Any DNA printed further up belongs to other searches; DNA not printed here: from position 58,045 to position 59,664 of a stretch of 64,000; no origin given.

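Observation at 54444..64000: Self-contained sigma-54 cascade: three bEBPs, three -24/-12 promoters, FlaF-like/pseudo-PP2C output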

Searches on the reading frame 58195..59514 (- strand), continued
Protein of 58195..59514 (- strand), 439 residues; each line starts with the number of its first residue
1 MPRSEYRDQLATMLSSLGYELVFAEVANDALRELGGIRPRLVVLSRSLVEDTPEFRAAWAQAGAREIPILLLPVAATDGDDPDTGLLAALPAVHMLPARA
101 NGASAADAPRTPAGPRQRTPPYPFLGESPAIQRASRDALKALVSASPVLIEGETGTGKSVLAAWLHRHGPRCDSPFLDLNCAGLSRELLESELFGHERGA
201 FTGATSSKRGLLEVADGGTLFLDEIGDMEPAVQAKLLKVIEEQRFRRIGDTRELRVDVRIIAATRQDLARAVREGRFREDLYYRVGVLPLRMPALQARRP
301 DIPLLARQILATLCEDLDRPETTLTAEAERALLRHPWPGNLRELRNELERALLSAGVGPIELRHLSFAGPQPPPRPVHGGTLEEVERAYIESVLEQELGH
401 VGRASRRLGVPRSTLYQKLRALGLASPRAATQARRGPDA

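Call 58: find_encoding_contigs(protein=P0102, flank=8000, max_places=1)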
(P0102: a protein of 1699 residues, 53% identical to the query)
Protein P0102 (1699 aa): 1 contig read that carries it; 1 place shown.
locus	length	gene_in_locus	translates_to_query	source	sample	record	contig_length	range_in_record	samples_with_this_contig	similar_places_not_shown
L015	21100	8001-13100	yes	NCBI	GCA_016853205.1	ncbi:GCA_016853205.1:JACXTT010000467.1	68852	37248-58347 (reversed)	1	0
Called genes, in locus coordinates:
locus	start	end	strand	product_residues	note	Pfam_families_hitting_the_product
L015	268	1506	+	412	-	PF07670:Gate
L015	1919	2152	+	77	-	-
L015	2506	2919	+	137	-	-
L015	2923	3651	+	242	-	-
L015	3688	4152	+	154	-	PF00383:dCMP_cyt_deam_1, PF14437:MafB19-deam, PF14439:Bd3614-deam (weak)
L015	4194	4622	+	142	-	PF01590:GAF, PF13185:GAF_2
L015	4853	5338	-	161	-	-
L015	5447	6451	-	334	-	PF01149:Fapy_DNA_glyco, PF05833:NFACT_N (weak), PF06831:H2TH, PF06827:zf-FPG_IleRS (weak)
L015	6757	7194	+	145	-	-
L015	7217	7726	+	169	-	-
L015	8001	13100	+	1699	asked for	PF00069:Pkinase, PF07714:PK_Tyr_Ser-Thr, PF13191:AAA_16, PF01590:GAF, PF13185:GAF_2, PF13492:GAF_3, PF00158:Sigma54_activat, PF14532:Sigma54_activ_2, +5 more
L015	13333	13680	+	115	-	-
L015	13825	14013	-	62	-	-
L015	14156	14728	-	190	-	-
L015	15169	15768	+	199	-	PF09335:VTT_dom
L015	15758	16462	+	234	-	PF00300:His_Phos_1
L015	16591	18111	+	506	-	PF00535:Glycos_transf_2, PF13641:Glyco_tranf_2_3, PF13632:Glyco_trans_2_3, PF01522:Polysacc_deac_1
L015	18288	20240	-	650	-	PF22842:Pel9A-like_beta_helix, PF00041:fn3 (weak)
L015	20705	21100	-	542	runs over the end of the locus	-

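Call 59: find_encoding_contigs(protein=P0149, flank=8000, max_places=1)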
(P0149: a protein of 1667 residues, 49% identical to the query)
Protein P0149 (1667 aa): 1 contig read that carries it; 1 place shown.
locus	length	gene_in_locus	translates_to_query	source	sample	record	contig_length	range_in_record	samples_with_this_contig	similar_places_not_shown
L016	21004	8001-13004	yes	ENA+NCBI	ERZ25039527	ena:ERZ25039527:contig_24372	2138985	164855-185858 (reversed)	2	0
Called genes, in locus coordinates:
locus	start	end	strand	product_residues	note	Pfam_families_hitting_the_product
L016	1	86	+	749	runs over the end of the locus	PF12437:GSIII_N, PF00120:Gln-synt_C, PF18318:Gln-synt_C-ter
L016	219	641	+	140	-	PF03352:Adenine_glyco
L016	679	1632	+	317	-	PF03352:Adenine_glyco, PF02517:Rce1-like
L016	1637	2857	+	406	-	PF07992:Pyr_redox_2, PF00070:Pyr_redox, PF14721:AIF_C (weak)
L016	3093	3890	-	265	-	PF00072:Response_reg (weak), PF00196:GerE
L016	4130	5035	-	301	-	PF12911:OppC_N, PF00528:BPD_transp_1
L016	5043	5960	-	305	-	PF19300:BPD_transp_1_N (faint), PF00528:BPD_transp_1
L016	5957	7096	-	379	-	-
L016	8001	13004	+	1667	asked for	PF00069:Pkinase, PF07714:PK_Tyr_Ser-Thr, PF13191:AAA_16, PF01590:GAF, PF13185:GAF_2, PF13492:GAF_3, PF00158:Sigma54_activat, PF14532:Sigma54_activ_2, +6 more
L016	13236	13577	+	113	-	-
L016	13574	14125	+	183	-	PF00158:Sigma54_activat (weak)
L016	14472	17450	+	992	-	PF01339:CheB_methylest, PF03705:CheR_N, PF01739:CheR, PF08448:PAS_4 (faint), PF00989:PAS (faint), PF03915:AIP3 (weak), PF13426:PAS_9 (faint), PF13596:PAS_10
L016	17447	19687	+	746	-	PF13188:PAS_8 (faint), PF13426:PAS_9 (weak), PF00989:PAS, PF08448:PAS_4, PF13426:PAS_9, PF08447:PAS_3, PF00990:GGDEF, PF00563:EAL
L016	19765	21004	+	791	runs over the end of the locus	PF01315:Ald_Xan_dh_C, PF02738:MoCoBD_1, PF20256:MoCoBD_2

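Call 60: find_encoding_contigs(protein=P0174, flank=8000, max_places=1)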
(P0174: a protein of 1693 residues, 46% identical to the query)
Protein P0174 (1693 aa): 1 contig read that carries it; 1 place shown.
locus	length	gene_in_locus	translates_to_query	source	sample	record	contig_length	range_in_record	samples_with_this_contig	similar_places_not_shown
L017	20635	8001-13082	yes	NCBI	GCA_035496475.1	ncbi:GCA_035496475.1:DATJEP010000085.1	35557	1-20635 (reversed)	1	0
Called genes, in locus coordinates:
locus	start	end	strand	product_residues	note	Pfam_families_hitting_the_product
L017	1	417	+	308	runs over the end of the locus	-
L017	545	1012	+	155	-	PF00583:Acetyltransf_1, PF13673:Acetyltransf_10 (weak), PF13508:Acetyltransf_7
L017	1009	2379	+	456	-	PF05138:PaaA_PaaC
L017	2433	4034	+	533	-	PF00343:Phosphorylase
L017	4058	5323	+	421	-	PF07736:CM_1, PF03807:F420_oxidored (faint), PF02153:PDH_N, PF20463:PDH_C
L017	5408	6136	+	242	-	PF02585:PIG-L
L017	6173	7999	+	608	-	PF05960:DUF885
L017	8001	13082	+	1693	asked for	PF00069:Pkinase, PF07714:PK_Tyr_Ser-Thr, PF13424:TPR_12, PF01590:GAF, PF13185:GAF_2, PF13492:GAF_3, PF00158:Sigma54_activat, PF14532:Sigma54_activ_2, +5 more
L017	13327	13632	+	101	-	-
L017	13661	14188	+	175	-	PF00158:Sigma54_activat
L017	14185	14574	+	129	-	-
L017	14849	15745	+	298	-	PF00768:Peptidase_S11, PF13354:Beta-lactamase2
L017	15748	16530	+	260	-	PF01925:TauE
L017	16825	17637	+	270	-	-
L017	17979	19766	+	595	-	PF13401:AAA_22 (weak), PF00004:AAA, PF07728:AAA_5 (weak), PF22667:Lon_lid, PF05362:Lon_C, PF13541:ChlI (weak)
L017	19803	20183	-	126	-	-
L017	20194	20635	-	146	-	PF00155:Aminotran_1_2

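Call 76: find_encoding_contigs(protein=P0097, flank=10000, max_places=1)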
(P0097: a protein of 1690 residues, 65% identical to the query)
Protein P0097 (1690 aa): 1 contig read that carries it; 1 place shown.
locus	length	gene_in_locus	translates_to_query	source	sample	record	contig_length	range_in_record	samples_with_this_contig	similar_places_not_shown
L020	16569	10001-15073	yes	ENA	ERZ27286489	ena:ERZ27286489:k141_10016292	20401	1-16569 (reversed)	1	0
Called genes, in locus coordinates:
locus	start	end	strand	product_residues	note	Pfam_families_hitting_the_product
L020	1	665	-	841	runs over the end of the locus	PF00069:Pkinase, PF07714:PK_Tyr_Ser-Thr, PF01636:APH (weak), PF03109:ABC1 (weak)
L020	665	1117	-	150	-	PF00903:Glyoxalase, PF18029:Glyoxalase_6 (weak)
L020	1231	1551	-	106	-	-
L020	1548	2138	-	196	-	PF00510:COX3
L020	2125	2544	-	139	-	PF03626:COX4_pro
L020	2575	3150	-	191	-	PF00510:COX3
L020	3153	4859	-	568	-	PF00115:COX1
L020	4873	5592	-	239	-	PF00116:COX2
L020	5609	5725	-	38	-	-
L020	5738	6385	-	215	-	PF00034:Cytochrom_C, PF13442:Cytochrome_CBB3 (weak)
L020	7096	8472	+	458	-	PF00072:Response_reg, PF00158:Sigma54_activat, PF14532:Sigma54_activ_2, PF07728:AAA_5 (weak), PF25601:AAA_lid_14, PF02954:HTH_8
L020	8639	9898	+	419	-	PF01590:GAF, PF13185:GAF_2, PF13492:GAF_3 (weak), PF07228:SpoIIE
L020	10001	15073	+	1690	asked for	PF00069:Pkinase, PF07714:PK_Tyr_Ser-Thr, PF13191:AAA_16, PF01590:GAF, PF13185:GAF_2, PF13492:GAF_3, PF00158:Sigma54_activat, PF14532:Sigma54_activ_2, +5 more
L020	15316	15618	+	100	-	-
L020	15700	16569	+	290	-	?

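Call 77: find_encoding_contigs(protein=P0098, flank=10000, max_places=1)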
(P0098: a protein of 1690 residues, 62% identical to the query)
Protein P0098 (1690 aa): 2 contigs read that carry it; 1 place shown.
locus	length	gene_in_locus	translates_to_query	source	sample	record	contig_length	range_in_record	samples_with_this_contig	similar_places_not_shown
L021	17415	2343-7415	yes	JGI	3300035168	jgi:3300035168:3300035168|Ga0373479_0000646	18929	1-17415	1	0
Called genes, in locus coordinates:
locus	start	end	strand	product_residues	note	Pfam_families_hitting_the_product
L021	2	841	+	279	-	?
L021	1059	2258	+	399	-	PF01590:GAF, PF13185:GAF_2, PF13492:GAF_3, PF07228:SpoIIE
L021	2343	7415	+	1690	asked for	PF00069:Pkinase, PF07714:PK_Tyr_Ser-Thr, PF13191:AAA_16, PF01590:GAF, PF13185:GAF_2, PF13492:GAF_3, PF00158:Sigma54_activat, PF14532:Sigma54_activ_2, +6 more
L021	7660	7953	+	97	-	-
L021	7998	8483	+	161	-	-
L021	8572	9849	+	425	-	PF00158:Sigma54_activat, PF14532:Sigma54_activ_2, PF25601:AAA_lid_14, PF02954:HTH_8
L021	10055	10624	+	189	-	PF07638:Sigma70_ECF (weak), PF04542:Sigma70_r2, PF08281:Sigma70_r4_2, PF04545:Sigma70_r4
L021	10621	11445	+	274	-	PF10099:RskA_C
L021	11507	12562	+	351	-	PF04955:HupE_UreJ (weak), PF13795:HupE_UreJ_2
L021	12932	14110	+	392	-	PF01447:Peptidase_M4, PF02868:Peptidase_M4_C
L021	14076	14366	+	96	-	PF20242:Emfourin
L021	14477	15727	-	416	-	PF03453:MoeA_N, PF00994:MoCF_biosynth, PF03454:MoeA_C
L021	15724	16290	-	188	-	PF01967:MoaC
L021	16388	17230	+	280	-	PF25231:DUF7847 (faint)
